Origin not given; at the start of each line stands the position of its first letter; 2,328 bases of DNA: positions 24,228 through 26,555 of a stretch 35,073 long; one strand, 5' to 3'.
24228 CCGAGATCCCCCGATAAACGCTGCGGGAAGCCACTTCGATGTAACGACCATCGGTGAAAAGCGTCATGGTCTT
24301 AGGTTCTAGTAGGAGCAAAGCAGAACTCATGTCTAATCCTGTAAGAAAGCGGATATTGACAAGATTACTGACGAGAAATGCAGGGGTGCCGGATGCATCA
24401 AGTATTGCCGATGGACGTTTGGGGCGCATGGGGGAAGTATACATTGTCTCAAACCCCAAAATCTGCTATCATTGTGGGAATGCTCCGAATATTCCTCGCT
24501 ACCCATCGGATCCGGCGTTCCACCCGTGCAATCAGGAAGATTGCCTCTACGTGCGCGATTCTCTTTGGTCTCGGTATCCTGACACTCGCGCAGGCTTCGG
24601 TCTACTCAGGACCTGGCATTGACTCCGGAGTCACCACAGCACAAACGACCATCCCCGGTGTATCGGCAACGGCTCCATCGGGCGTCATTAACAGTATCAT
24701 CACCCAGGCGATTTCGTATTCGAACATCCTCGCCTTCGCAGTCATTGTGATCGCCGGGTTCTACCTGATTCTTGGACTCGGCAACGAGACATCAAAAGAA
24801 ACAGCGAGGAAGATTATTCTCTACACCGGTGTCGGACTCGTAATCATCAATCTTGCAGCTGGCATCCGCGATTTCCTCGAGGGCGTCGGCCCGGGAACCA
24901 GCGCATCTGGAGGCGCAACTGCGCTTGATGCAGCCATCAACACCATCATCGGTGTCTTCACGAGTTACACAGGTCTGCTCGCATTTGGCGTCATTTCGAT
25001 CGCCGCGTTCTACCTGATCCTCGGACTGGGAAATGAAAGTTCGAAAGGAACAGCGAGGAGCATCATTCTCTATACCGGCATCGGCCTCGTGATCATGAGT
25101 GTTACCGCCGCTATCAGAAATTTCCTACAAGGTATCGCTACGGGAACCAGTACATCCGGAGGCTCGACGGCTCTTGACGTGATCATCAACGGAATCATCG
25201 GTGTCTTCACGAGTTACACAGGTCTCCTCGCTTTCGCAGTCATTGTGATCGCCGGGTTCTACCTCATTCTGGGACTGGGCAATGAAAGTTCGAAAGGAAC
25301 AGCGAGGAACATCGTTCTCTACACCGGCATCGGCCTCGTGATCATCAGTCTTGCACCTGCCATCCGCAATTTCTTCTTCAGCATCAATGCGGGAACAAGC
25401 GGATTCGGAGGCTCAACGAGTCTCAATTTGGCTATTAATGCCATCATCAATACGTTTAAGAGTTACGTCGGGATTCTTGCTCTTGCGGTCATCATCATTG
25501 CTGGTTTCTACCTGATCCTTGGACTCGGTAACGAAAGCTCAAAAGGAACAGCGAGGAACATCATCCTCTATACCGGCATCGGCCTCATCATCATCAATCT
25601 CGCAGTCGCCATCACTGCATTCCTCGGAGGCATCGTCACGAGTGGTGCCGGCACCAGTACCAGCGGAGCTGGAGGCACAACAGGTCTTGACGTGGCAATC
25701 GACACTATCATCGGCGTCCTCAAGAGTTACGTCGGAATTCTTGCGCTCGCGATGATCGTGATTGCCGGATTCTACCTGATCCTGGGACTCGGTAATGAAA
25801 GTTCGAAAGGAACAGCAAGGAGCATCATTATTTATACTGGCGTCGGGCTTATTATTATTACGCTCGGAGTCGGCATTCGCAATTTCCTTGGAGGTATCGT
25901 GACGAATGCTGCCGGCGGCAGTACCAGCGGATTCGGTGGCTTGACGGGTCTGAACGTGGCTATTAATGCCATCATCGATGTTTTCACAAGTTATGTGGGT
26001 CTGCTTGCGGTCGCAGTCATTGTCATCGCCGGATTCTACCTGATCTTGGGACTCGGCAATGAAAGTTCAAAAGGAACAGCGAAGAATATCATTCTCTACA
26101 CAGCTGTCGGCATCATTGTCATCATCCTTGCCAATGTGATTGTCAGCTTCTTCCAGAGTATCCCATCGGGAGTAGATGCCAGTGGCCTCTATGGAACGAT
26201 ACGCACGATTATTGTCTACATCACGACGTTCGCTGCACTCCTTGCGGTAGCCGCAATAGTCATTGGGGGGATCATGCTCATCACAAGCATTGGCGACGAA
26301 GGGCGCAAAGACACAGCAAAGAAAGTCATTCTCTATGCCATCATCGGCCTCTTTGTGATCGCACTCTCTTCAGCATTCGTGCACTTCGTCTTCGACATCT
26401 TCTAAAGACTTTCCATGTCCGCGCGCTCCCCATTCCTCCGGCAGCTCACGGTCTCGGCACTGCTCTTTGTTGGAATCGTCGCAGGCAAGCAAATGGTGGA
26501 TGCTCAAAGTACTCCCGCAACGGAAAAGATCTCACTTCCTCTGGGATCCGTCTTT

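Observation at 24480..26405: Seven VirB2/TrbC-like (T4SS-pilin-like) two-helix modules fused into one polypeptide: a 'poly-pilin'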

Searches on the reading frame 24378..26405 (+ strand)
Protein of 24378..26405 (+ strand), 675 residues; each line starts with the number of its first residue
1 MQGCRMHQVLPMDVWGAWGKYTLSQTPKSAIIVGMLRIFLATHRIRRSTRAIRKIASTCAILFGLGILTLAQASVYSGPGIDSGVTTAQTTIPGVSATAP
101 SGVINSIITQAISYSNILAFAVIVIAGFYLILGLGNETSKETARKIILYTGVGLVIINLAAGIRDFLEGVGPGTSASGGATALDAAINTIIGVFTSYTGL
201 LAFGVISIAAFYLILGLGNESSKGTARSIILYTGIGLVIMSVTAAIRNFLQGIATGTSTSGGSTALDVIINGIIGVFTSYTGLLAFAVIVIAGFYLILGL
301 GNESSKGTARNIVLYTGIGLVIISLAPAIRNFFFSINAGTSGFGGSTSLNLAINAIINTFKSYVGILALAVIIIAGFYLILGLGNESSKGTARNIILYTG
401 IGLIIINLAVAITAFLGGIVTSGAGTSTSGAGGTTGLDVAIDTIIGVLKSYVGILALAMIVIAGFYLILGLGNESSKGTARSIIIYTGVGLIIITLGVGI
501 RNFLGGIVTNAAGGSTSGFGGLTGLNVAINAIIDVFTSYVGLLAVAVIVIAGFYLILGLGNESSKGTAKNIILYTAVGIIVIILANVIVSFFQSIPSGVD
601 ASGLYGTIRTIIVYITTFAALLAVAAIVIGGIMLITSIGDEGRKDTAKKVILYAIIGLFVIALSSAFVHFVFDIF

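Call 5: search_protein_families(library=pfam, proteins=[window:24378-26405:+], max_evalue=0.01)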
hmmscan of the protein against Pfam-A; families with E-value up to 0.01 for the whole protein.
window:24378-26405:+ (675 aa): 2 families
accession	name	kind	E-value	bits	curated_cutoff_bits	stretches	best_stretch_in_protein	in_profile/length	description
PF18895.5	T4SS_pilin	-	6.6e-33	113.1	26.6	5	523-592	3-71/71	Type IV secretion system pilin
PF01023.25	S_100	-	0.0003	20.8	22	0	528-540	4-16/45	S-100/ICaBP type calcium binding domain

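Call 13: find_homologous_proteins(query=window:24480-26405:+, max_evalue=0.00001)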
Query window:24480-26405:+ (641 aa): 5 proteins with E <= 0.00001 among 8000 candidates.
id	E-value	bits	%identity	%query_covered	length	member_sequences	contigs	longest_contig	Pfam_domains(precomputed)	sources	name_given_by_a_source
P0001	0.0e+0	1239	100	100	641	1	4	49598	PF18895.6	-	-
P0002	8.1e-119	416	40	97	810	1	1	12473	PF07698.18,PF07116.17,PF10101.15,PF10835.14,PF14808.12,PF27705.1,PF18895.6,PF13520.13,PF01554.24,PF04956.19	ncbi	-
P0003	2.8e-67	246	43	75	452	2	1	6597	PF18895.6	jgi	-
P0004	4.4e-57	212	39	63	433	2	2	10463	PF14463.11,PF18895.6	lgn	-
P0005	1.3e-54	204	38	61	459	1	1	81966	PF18895.6,PF04956.19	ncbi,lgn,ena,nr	ncbi:MAG: Uncharacterized protein G01um101425_893 [Candidatus Peregrinibacteria bacterium Gr01-1014_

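Call 21: find_encoding_contigs(protein=P0001, flank=10000, max_places=6)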
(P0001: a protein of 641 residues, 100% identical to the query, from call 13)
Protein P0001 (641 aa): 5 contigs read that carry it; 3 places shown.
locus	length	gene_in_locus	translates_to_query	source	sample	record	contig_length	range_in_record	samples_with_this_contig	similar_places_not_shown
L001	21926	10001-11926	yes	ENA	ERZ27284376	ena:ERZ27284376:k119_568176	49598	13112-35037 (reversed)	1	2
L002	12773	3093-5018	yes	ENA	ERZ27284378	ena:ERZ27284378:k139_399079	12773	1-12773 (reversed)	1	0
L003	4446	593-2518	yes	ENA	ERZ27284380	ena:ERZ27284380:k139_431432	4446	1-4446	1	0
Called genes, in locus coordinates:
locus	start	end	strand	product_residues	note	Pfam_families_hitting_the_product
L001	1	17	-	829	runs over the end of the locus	PF00133:tRNA-synt_1, PF09334:tRNA-synt_1g, PF13603:tRNA-synt_1_2, PF00133:tRNA-synt_1, PF09334:tRNA-synt_1g, PF08264:Anticodon_1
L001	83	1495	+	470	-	PF00009:GTP_EFTU, PF00025:Arf (faint), PF01926:MMR_HSR1, PF02421:FeoB_N, PF00009:GTP_EFTU, PF01926:MMR_HSR1, PF02421:FeoB_N, PF14714:KH_dom-like, +4 more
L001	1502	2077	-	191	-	PF18306:LDcluster4, PF03641:Lysine_decarbox (weak)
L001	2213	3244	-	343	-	PF02618:YceG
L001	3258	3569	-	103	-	PF02575:YbaB_DNA_bd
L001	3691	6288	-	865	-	PF26449:DUF8128, PF02534:T4SS-DNA_transf, PF10412:TrwB_AAD_bind, PF12696:TraG-D_C (weak)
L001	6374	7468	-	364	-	PF03330:DPBB_1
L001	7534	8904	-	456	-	PF08823:PG_binding_2 (faint), PF01471:PG_binding_1 (weak), PF09374:PG_binding_3 (faint), PF01471:PG_binding_1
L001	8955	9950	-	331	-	PF01321:Creatinase_N, PF00557:Peptidase_M24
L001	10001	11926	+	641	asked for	PF18895:T4SS_pilin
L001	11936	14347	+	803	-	PF00801:PKD (faint), PF18911:PKD_4 (weak)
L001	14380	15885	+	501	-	PF01564:Spermine_synth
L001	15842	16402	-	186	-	-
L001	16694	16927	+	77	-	-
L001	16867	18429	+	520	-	-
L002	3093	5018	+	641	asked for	PF18895:T4SS_pilin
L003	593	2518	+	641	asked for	PF18895:T4SS_pilin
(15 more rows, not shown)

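Call 22: find_encoding_contigs(protein=P0005, flank=10000, max_places=4)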
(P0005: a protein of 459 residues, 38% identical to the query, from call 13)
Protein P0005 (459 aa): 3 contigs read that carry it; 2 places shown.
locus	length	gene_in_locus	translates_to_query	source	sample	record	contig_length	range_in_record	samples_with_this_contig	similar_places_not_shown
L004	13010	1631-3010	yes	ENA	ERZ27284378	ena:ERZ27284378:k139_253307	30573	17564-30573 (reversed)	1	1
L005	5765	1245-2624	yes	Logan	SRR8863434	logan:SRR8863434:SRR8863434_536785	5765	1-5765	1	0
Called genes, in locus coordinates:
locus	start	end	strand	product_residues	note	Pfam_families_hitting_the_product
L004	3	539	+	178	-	?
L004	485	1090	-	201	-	PF00557:Peptidase_M24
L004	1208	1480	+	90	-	-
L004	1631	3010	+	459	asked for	PF04956:TrbC (faint), PF18895:T4SS_pilin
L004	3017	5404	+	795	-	PF18911:PKD_4 (weak)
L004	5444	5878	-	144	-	-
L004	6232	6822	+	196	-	-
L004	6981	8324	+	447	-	PF13393:tRNA-synt_His, PF00587:tRNA-synt_2b, PF03129:HGTP_anticodon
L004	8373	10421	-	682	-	PF02518:HATPase_c, PF00204:DNA_gyraseB, PF01751:Toprim, PF00986:DNA_gyraseB_C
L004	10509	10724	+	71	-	-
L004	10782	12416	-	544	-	PF00595:PDZ, PF13180:PDZ_2, PF17820:PDZ_6, PF03572:Peptidase_S41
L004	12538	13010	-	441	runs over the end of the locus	PF13367:PrsW-protease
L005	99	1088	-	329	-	PF01321:Creatinase_N, PF00557:Peptidase_M24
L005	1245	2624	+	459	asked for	PF04956:TrbC (faint), PF18895:T4SS_pilin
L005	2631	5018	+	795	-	PF18911:PKD_4 (weak)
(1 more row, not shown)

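Call 26: find_encoding_contigs(protein=P0002, flank=10000, max_places=3)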
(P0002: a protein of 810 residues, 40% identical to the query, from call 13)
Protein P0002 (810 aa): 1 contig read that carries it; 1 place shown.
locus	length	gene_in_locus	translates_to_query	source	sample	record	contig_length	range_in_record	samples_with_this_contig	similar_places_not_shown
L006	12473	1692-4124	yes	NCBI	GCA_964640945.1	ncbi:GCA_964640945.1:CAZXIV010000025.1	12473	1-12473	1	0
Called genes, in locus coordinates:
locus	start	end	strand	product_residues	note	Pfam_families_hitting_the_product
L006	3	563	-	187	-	?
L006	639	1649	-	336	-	PF01321:Creatinase_N, PF00557:Peptidase_M24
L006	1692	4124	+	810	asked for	PF04956:TrbC (faint), PF10101:DUF2339 (faint), PF13520:AA_permease_2 (faint), PF01554:MatE (faint), PF07116:DUF1372 (faint), PF07698:7TM-7TMR_HD (faint), PF18895:T4SS_pilin, PF18895:T4SS_pilin, +3 more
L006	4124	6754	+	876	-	PF18911:PKD_4 (weak)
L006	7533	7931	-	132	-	PF27765:UCP032817-like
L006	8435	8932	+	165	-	-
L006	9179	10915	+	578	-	PF00664:ABC_membrane, PF00005:ABC_tran, PF02463:SMC_N (weak)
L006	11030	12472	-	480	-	?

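Call 27: find_encoding_contigs(protein=P0004, flank=10000, max_places=3)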
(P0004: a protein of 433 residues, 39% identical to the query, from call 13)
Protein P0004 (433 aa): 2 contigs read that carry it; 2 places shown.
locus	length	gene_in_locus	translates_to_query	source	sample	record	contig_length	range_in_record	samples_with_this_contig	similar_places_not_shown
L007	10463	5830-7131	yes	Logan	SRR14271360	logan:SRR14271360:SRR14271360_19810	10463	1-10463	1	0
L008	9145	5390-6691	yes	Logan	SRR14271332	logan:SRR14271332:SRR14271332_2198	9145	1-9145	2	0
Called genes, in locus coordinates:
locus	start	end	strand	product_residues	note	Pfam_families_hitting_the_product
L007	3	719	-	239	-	?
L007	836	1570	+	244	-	-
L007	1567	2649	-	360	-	PF03330:DPBB_1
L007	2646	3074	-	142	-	PF01641:SelR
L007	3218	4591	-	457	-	PF09374:PG_binding_3 (faint), PF01471:PG_binding_1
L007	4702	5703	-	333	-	PF01321:Creatinase_N, PF00557:Peptidase_M24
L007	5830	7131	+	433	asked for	PF18895:T4SS_pilin (weak), PF14463:E1-N (faint), PF18895:T4SS_pilin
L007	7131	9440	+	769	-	PF00801:PKD, PF18911:PKD_4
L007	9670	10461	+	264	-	?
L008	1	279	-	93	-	?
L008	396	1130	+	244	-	-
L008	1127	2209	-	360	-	PF03330:DPBB_1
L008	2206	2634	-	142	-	PF01641:SelR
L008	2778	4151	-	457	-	PF01471:PG_binding_1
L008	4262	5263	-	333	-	PF01321:Creatinase_N, PF00557:Peptidase_M24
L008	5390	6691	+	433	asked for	PF18895:T4SS_pilin (weak), PF14463:E1-N (faint), PF18895:T4SS_pilin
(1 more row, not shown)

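Call 35: find_related_loci(query=A1, collection=genome_contigs, flank=10000)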
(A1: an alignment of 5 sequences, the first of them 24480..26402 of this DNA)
Query A1 (641 aa) in genome_contigs; peptide patterns used: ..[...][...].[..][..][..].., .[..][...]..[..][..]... (x = any residue, [..] = any of these).
164 stretches matched a pattern; 30 encode a relative of the query (tblastn E <= 1e-3); 29 distinct loci.
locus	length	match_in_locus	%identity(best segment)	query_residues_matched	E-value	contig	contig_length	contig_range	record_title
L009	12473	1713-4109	40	18-640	9e-104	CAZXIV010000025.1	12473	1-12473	MAG TPA_asm: uncultured Candidatus Peribacteria bacterium isolate SRP301943_co5_7 genome assembly, contig: NODE_582_leng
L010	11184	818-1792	51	1-641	1e-73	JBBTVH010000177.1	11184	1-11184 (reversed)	MAG: Patescibacteria group bacterium isolate H52-bin047_1 H52_bin047_1_000000000177, whole genome shotgun sequence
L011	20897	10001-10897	50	1-641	7e-63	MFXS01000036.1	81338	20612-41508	MAG: Candidatus Peribacteria bacterium RIFCSPHIGHO2_01_FULL_55_13 rifcsphigho2_01_scaffold_607, whole genome shotgun seq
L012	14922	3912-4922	48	39-636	3e-53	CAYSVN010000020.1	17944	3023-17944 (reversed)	MAG TPA_asm: uncultured Candidatus Peribacteria bacterium isolate SRP268394_co1_78 genome assembly, contig: NODE_5254_le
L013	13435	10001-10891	52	1-640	3e-53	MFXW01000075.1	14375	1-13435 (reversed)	MAG: Candidatus Peribacteria bacterium RIFCSPHIGHO2_02_FULL_53_20 rifcsphigho2_02_scaffold_8266, whole genome shotgun se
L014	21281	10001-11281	39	37-638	2e-52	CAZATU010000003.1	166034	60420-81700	MAG TPA_asm: uncultured Candidatus Peribacteria bacterium isolate SRP292972_co3_69 genome assembly, contig: NODE_123_len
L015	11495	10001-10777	48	37-640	6e-44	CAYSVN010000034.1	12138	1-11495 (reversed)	MAG TPA_asm: uncultured Candidatus Peribacteria bacterium isolate SRP268394_co1_78 genome assembly, contig: NODE_8360_le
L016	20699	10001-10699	48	1-641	2e-42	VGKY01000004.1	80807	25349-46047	MAG: Candidatus Peribacteria bacterium isolate K_Offshore_120m_m1_009 K_Offshore_120m_m1_009_Ga0194131_10000311, whole g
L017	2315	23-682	48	15-641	2e-35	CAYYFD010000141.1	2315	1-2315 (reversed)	MAG TPA_asm: uncultured Candidatus Peribacteria bacterium isolate binchicken_co186_64 genome assembly, contig: NODE_9018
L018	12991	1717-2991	38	37-638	3e-46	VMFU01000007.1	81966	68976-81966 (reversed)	MAG: Candidatus Peregrinibacteria bacterium Gr01-1014_25 G01um101425_scaffold_182, whole genome shotgun sequence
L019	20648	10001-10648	42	9-641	1e-22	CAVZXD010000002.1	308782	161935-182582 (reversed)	MAG: Candidatus Peribacteria bacterium isolate MFD01916.bin.1.18 genome assembly, contig: contig_6479, whole genome shot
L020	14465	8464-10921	44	2-637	7e-19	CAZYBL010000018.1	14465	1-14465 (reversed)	MAG TPA_asm: uncultured Candidatus Peribacteria bacterium isolate SRP077602_co2_120 genome assembly, contig: NODE_6271_l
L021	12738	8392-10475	48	40-637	6e-19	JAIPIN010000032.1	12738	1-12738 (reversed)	MAG: Kiritimatiellales bacterium isolate Tobar13.5m-G78 Tobar13-5m-C5645, whole genome shotgun sequence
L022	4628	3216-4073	33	26-640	1e-18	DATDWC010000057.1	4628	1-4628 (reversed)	MAG TPA_asm: Candidatus Peribacterales bacterium isolate SMAG_U8100 k141_1029599, whole genome shotgun sequence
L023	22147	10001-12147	46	2-639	2e-18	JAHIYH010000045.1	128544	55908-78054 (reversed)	MAG: Patescibacteria group bacterium isolate Modern_marine.mb.105 Modern_marine.mb.105_k141_2363482, whole genome shotgu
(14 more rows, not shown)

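Call 36: predict_structure(alignment_id=A1)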
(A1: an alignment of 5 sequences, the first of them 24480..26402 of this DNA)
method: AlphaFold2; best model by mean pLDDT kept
length: 641 residues; sequences in the alignment: 5
mean_pLDDT: 47.0   pTM: 0.32
mean pLDDT of the five models: 47.0, 42.3, 42.0, 39.9, 39.3
residues with pLDDT >= 90: 0; 70-90: 2; 50-70: 239; < 50: 400
segments of 3 or more residues with pLDDT < 50: 1-88, 93-101, 114-167, 176-185, 200-202, 204-243, 293-320, 325-328, 348-351, 370-419, 461-492, 494-496, 502-504, 548-567
pLDDT, mean of each block of 10 residues (from residue 1): 31 38 41 39 34 31 37 45 47 47 52 47 44 38 39 40 45 50 49 51 46 41 39 45 49 55 50 55 51 47 40 45 49 54 50 53 52 48 41 33 45 47 54 51 52 50 45 42 36 49 50 54 50 53 50 45 45 55 56 57 58 66 61 53 39
secondary structure, 60 per line:
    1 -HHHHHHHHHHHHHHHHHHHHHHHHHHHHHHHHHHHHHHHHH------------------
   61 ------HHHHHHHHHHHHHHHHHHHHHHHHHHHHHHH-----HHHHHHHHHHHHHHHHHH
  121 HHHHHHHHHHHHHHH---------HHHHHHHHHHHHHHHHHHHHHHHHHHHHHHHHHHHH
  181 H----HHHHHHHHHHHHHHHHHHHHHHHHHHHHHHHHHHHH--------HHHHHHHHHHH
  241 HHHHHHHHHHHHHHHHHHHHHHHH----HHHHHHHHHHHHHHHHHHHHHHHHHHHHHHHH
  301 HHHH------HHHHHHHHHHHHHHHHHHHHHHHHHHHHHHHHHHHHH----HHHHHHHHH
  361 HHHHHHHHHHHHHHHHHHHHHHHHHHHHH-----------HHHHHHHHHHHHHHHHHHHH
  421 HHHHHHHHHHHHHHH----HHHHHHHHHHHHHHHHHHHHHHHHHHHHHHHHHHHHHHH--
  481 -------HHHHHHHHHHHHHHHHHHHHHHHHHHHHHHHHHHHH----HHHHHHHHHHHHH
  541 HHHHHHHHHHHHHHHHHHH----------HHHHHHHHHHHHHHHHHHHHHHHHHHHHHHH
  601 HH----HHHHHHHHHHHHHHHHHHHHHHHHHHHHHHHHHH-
elements in order (helices of 4 or more, strands of 3 or more residues): H2-42 H67-97 H103-135 H145-181 H186-221 H230-264 H269-304 H311-347 H352-389 H401-435 H440-478 H488-523 H528-559 H570-602 H607-640
